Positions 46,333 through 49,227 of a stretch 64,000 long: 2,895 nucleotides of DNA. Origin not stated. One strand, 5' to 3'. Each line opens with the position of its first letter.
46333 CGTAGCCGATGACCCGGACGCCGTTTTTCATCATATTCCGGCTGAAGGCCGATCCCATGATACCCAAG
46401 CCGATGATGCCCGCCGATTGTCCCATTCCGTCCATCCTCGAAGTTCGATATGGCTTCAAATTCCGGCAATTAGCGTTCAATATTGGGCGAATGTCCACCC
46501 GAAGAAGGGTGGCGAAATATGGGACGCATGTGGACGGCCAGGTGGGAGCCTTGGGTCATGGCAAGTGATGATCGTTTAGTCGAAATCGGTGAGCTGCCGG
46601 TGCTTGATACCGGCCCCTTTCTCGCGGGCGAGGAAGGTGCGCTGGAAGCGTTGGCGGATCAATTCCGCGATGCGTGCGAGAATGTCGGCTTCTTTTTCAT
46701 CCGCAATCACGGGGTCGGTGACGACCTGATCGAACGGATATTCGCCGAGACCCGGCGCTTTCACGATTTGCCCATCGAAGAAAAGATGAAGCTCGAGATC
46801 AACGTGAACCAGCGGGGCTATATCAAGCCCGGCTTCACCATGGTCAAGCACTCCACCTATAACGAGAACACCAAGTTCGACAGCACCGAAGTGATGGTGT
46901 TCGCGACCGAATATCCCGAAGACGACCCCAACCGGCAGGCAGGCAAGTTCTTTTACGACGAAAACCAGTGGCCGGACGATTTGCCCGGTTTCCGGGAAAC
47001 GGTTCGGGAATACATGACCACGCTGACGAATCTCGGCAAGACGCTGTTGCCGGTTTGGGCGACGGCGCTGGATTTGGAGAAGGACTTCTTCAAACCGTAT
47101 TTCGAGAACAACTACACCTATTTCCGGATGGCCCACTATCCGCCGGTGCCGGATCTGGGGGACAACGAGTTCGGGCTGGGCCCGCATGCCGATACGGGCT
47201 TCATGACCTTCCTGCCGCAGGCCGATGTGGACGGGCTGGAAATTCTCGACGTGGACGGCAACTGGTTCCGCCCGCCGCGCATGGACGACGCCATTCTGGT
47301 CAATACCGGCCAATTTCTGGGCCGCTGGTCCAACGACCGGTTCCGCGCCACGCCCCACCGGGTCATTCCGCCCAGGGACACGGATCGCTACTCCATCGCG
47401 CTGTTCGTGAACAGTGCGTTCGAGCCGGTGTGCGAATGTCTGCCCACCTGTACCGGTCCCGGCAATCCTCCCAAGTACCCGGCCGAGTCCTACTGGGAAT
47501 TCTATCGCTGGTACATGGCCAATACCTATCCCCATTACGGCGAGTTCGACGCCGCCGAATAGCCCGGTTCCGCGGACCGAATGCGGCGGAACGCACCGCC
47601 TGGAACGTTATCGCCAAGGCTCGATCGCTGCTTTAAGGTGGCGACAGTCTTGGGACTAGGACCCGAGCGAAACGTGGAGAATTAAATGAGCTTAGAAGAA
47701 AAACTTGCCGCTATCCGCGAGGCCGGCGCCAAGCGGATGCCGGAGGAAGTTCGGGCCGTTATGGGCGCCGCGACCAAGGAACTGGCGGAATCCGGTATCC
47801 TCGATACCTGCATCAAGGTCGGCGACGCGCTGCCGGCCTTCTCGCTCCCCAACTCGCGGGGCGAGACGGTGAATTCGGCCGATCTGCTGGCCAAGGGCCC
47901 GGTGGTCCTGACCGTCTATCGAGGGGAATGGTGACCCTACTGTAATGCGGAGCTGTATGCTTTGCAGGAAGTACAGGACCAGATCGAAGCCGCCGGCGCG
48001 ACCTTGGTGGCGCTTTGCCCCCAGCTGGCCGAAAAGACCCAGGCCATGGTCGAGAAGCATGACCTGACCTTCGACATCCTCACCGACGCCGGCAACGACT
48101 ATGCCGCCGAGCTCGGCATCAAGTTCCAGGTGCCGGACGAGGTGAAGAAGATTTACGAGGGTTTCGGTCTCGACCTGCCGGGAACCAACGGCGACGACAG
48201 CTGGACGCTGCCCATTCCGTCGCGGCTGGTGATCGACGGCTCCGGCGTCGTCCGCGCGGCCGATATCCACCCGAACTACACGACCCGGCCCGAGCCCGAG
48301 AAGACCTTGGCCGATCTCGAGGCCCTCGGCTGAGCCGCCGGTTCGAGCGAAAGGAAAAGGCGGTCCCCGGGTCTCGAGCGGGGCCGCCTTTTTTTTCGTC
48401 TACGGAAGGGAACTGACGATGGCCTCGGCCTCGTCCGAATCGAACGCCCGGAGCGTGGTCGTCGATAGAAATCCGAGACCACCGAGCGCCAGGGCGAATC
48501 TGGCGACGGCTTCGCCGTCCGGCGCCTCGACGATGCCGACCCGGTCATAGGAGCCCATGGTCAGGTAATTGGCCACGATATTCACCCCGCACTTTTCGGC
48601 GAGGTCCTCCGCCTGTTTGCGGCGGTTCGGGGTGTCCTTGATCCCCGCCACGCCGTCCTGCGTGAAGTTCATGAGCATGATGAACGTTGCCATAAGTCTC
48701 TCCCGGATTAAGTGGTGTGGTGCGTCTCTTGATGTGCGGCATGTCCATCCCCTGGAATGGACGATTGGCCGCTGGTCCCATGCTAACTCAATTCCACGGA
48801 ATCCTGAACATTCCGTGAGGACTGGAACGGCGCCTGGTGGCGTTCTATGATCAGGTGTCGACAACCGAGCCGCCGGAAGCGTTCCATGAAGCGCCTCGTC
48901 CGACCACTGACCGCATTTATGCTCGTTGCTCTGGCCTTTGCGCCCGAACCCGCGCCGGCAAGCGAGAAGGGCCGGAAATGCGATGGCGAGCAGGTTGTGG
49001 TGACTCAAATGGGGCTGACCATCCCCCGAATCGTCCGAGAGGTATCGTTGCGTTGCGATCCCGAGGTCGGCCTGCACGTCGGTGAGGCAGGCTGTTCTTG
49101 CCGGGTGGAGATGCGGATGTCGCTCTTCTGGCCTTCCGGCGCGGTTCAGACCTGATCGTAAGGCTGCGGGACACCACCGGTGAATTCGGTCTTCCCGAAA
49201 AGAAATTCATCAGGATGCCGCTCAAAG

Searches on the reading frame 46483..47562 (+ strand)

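Call 65: search_protein_families(library=pfam, proteins=[window:46483-47562:+], max_evalue=0.001)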
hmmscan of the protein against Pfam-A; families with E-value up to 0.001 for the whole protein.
window:46483-47562:+ (359 aa): 2 families
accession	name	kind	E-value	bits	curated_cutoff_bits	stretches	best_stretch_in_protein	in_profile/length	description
PF14226.12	DIOX_N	-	2.9e-26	92.9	27.3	1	38-165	1-116/117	non-haem dioxygenase in morphine synthesis N-terminal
PF03171.26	2OG-FeII_Oxy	-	4.4e-21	75.5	23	1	214-310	5-100/101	2OG-Fe(II) oxygenase superfamily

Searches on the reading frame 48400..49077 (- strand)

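Call 65: search_protein_families(library=pfam, proteins=[window:48400-49077:-], max_evalue=0.001)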
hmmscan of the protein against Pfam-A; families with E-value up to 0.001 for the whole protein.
window:48400-49077:- (225 aa): 1 family
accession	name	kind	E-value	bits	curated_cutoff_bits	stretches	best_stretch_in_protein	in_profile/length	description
PF08734.17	GYD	-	6e-27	93.9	31.4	1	132-221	1-91/91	GYD domain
